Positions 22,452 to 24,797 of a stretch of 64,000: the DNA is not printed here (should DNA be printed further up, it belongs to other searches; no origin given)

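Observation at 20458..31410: Seven-gene co-directional locus: 3x DUF1501, AbrB-like ORF, DUF1549/DUF1553, IPT/PPC protein, PSCyt1-WD40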

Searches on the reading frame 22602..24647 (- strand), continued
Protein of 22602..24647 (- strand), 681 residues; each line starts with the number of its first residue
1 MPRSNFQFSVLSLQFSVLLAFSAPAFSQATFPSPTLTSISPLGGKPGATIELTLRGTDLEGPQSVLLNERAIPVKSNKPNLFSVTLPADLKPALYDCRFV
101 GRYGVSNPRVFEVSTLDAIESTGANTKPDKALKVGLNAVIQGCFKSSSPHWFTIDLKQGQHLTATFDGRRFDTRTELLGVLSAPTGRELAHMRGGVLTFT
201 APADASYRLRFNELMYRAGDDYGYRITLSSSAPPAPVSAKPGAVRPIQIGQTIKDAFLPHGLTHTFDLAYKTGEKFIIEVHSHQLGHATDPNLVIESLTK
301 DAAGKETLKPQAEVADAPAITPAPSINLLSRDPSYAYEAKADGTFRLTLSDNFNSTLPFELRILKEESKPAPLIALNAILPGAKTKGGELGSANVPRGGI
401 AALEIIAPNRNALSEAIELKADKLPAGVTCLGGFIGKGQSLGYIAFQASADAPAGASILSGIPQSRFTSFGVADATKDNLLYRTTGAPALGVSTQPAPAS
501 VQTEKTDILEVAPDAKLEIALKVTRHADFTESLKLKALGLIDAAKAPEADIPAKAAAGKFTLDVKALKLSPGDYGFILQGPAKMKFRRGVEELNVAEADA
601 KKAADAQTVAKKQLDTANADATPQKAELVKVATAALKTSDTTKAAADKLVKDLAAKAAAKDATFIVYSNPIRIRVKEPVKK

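Call 54: fold_search(model_id=the predicted structure, library=pdb)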
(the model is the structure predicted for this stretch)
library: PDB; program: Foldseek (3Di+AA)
matches with E <= 10: 881; with E <= 0.001: 105
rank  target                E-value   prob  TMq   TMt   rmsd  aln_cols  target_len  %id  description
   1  9ijj_4I               4.5e-10  1.00  0.10  0.03  33.2       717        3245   10  In situ structure of the central apparatus in mouse sperm axoneme. (released 2025-06-04)
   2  3nms_A                2.9e-09  1.00  0.19  0.20  21.8       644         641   10  Staphylococcal Complement Inhibitor (SCIN) in complex with Human Complement C3c (released 2010-08-04)
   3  3l3o_A                3.3e-09  1.00  0.18  0.19  21.7       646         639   10  Staphylococcal Complement Inhibitor (SCIN) in complex with Human Complement Component C3c (released 2010-08-04)
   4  5iku                  4.3e-09  1.00  0.14  0.37  18.8       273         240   10  Crystal structure of the Hathewaya histolytica ColG tandem collagen-binding domain s3as3b in the presence of calcium at  (released 2017-03-15)
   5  9u5z_E                5.6e-09  1.00  0.18  0.10  22.3       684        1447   10  C3 convertases zymogen C4b2 in activation state (released 2026-01-14)
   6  7qiv_A                9.6e-09  1.00  0.19  0.20  21.8       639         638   10  Structure of human C3b in complex with the EWE nanobody (released 2022-02-16)
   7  6ehg_A                1.2e-08  1.00  0.19  0.20  21.3       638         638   10  complement component C3b in complex with a nanobody (released 2018-02-14)
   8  9ijj_h                1.3e-08  0.99  0.11  0.06  31.7       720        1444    8  In situ structure of the central apparatus in mouse sperm axoneme. (released 2025-06-04)
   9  2qki_A                1.9e-08  1.00  0.19  0.20  21.7       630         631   10  Human C3c in complex with the inhibitor compstatin (released 2007-08-14)
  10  8uin_G                2.0e-08  1.00  0.17  0.18  22.0       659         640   11  Structure of the C3bBb-albicin complex (released 2024-05-08)
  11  2a73_A                2.4e-08  1.00  0.18  0.19  22.7       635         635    9  Human Complement Component C3 (released 2005-09-27)
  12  6ru5_A                3.7e-08  1.00  0.18  0.19  22.1       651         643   10  human complement C3 in complex with the hC3Nb1 nanobody (released 2019-08-21)
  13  8ovb_A                3.9e-08  1.00  0.20  0.21  21.9       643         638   10  Human Complement C3b in complex with Trypanosoma brucei ISG65. (released 2024-02-14)
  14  6rur_A                5.1e-08  1.00  0.19  0.19  20.9       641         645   11  Structure of the SCIN stabilized C3bBb convertase bound to properdin (released 2019-08-21)
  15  8uin_A                5.4e-08  1.00  0.18  0.19  21.9       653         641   11  Structure of the C3bBb-albicin complex (released 2024-05-08)
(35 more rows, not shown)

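Call 65: search_protein_families(library=ncbifam, proteins=[window:22605-24647:-], max_evalue=0.01)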
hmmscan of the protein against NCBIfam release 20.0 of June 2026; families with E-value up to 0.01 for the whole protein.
window:22605-24647:- (681 aa): 1 family
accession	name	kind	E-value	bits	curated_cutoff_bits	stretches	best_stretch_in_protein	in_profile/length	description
NF058597.1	CoaZ_rpt_PGGG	domain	0.0018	18.3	30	0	32-89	1-59/88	choice-of-anchor Z repeating domain-containing protein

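Call 69: find_homologous_proteins(query=P0138, max_evalue=1e-10)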
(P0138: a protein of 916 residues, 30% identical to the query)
Query P0138 (916 aa): 1497 proteins with E <= 1e-10 among 8000 candidates; the best 120 are listed.
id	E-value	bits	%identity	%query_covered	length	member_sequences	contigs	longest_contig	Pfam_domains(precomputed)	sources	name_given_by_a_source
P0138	0.0e+0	2037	100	100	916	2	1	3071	PF04151.22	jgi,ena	-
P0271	0.0e+0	1797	87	100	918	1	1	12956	PF04151.22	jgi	-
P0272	0.0e+0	1710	83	100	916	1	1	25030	PF04151.22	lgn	-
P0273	0.0e+0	1669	81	100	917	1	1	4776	PF04151.22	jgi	jgi:hypothetical protein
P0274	0.0e+0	1619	78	100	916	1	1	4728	PF04151.22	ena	-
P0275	0.0e+0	1447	69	100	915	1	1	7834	PF04151.22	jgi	jgi:hypothetical protein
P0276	0.0e+0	1407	68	99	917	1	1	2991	PF04151.22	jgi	jgi:hypothetical protein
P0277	0.0e+0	1401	69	100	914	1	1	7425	PF04151.22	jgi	jgi:hypothetical protein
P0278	0.0e+0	1400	67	100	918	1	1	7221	PF04151.22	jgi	jgi:hypothetical protein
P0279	0.0e+0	1381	66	100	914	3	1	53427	PF04151.22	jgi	jgi:hypothetical protein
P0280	0.0e+0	1373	68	97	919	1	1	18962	PF04151.22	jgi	jgi:hypothetical protein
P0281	0.0e+0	1367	66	100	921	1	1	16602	PF04151.22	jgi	jgi:hypothetical protein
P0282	0.0e+0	1359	65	100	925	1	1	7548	PF04151.22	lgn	-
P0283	0.0e+0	1338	65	100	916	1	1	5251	PF04151.22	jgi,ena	-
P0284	0.0e+0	1328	64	100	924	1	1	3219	PF04151.22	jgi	-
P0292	0.0e+0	1274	62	98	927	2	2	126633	PF04151.22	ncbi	-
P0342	0.0e+0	1082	52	97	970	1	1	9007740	PF04151.22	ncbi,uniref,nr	ncbi:hypothetical protein ETAA8_08600 [Anatilimnocola aggregata]|uniref:Peptidase C-terminal archaea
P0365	0.0e+0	1036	55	81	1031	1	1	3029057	PF04151.22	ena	-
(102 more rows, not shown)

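Call 70: find_encoding_contigs(protein=P0342, flank=9000, max_places=1)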
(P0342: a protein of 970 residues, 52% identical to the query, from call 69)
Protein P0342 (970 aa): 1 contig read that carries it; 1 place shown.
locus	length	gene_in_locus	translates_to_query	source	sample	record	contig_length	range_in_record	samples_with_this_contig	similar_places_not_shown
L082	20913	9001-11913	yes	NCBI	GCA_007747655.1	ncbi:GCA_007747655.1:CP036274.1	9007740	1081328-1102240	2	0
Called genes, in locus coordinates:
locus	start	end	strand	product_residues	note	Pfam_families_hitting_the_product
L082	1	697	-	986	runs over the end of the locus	PF00034:Cytochrom_C (faint)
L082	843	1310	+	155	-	PF08534:Redoxin, PF00578:AhpC-TSA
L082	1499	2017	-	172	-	-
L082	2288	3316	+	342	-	PF02517:Rce1-like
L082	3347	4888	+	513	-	PF25174:Beta-prop_THOC3 (faint), PF00400:WD40 (faint)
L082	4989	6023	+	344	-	PF08331:QueG_DUF1730, PF13484:Fer4_16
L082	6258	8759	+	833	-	PF02368:Big_2 (faint), PF07583:PSCyt2, PF07587:PSD1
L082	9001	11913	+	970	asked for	PF04151:PPC (faint)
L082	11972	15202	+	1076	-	PF07635:PSCyt1, PF24807:WD40_CDC20-Fz, PF23381:Beta-prop_IFT122_1st, PF23409:Beta-prop_EML, PF24814:WD40_Prp19, PF24817:WD40_WDHD1_1st, PF25168:Beta-prop_WDR36-Utp21_2nd, PF25172:Beta-prop_WDR3_2nd, +78 more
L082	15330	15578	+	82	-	PF18993:Rv0078B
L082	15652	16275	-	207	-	-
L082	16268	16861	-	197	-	-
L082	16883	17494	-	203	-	-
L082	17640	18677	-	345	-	PF04055:Radical_SAM, PF06968:BATS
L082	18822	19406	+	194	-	PF04468:PSP1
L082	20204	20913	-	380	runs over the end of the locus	-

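Call 71: find_encoding_contigs(protein=P0365, flank=9000, max_places=1)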
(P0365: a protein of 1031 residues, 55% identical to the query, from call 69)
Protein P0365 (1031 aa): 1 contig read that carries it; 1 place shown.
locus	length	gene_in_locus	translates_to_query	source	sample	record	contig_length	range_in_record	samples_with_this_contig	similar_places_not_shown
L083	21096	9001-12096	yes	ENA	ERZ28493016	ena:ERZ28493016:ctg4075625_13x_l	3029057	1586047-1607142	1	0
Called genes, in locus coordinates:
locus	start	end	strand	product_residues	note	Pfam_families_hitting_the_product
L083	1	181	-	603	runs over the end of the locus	PF00498:FHA, PF16697:Yop-YscD_cpl, PF01590:GAF (weak), PF13185:GAF_2, PF00158:Sigma54_activat, PF14532:Sigma54_activ_2, PF25601:AAA_lid_14, PF02954:HTH_8, +1 more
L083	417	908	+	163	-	PF14018:DUF4234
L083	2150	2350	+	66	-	-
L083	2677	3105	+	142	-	-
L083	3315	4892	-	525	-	-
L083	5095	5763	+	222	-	PF01797:Y1_Tnp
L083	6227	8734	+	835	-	PF02368:Big_2 (faint), PF07583:PSCyt2, PF07587:PSD1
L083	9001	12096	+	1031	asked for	PF04151:PPC (faint)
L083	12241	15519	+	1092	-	PF07635:PSCyt1, PF25173:Beta-prop_WDR3_1st, PF25391:WD40_Gbeta, PF23381:Beta-prop_IFT122_1st, PF23414:Beta-prop_EML_2, PF24807:WD40_CDC20-Fz, PF24814:WD40_Prp19, PF25172:Beta-prop_WDR3_2nd, +80 more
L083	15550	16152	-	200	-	-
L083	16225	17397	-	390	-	PF00994:MoCF_biosynth, PF18146:CinA_KH, PF02464:CinA (faint)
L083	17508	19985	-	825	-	PF04945:YHS, PF19335:HMBD, PF00122:E1-E2_ATPase, PF00702:Hydrolase, PF08282:Hydrolase_3 (faint)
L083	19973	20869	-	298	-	PF01261:AP_endonuc_2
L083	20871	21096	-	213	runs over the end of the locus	-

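Call 72: find_encoding_contigs(protein=P0292, flank=9000, max_places=1)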
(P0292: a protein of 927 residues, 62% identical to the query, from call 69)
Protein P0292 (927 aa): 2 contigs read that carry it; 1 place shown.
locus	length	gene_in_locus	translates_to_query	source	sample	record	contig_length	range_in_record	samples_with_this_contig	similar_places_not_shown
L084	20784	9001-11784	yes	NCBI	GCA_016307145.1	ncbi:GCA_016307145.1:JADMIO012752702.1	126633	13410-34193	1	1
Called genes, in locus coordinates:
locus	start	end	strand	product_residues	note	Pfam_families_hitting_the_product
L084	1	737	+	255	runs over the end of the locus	PF20226:DUF6585 (faint)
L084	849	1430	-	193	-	-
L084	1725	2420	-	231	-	-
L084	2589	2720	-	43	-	-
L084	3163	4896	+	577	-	PF13400:Tad, PF09977:Tad_C (weak), PF00092:VWA, PF13519:VWA_2 (weak)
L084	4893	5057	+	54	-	-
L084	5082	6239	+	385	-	-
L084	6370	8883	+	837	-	PF02368:Big_2 (faint), PF07583:PSCyt2, PF07587:PSD1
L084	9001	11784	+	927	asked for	PF04151:PPC (faint)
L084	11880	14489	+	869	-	PF07635:PSCyt1, PF25174:Beta-prop_THOC3, PF23098:Beta-prop_NOL10_N, PF24807:WD40_CDC20-Fz, PF24814:WD40_Prp19, PF25171:Beta-prop_WDR36-Utp21_1st, PF25172:Beta-prop_WDR3_2nd, PF25173:Beta-prop_WDR3_1st, +44 more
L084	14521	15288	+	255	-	PF00756:Esterase (weak), PF20434:BD-FAE (faint), PF02230:Abhydrolase_2, PF12146:Hydrolase_4 (faint), PF01738:DLH, PF00326:Peptidase_S9 (weak)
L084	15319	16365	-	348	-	PF02154:FliM, PF01052:FliMN_C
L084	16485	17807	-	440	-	PF00171:Aldedh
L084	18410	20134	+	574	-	PF00595:PDZ, PF13180:PDZ_2, PF17820:PDZ_6, PF03572:Peptidase_S41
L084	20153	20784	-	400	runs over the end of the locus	PF03453:MoeA_N, PF00994:MoCF_biosynth, PF03454:MoeA_C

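Call 90: search_protein_families(library=pfam, proteins=[L082:6258-8759:+, L082:9001-11913:+], max_evalue=1)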
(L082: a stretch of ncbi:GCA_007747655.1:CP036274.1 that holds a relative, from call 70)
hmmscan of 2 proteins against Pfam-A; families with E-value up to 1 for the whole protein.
L082:6258-8759:+ (833 aa): 5 families
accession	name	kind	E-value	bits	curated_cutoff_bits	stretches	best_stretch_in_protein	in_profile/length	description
PF07583.16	PSCyt2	-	2.6e-51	175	29.8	1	345-527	2-207/209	Protein of unknown function (DUF1549)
PF07587.16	PSD1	-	8.3e-45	153.5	28.5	1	577-803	2-242/244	Protein of unknown function (DUF1553)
PF02368.24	Big_2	-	1.3e-08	35.1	22.8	2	247-316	2-66/79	Bacterial Ig-like domain (group 2)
PF03150.19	CCP_MauG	-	0.014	16.5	25.6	1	382-460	81-146/149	Di-haem cytochrome c peroxidase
PF16070.11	Ig_TMEM132_4th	-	0.015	15.7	27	0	58-104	17-63/98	TMEM132 fourth domain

L082:9001-11913:+ (970 aa): 3 families
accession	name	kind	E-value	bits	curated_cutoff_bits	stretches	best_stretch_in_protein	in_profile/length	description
PF04151.21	PPC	-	3.3e-07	31.5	25.9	1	387-477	1-69/70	Bacterial pre-peptidase C-terminal domain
PF01105.29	EMP24_GP25L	-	0.025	15.1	25.9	0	438-482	42-85/182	emp24/gp25L/p24 family/GOLD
PF23861.1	Ribophorin_II_2nd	-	0.071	13.7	23.4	0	698-736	54-94/105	Ribophorin II second domain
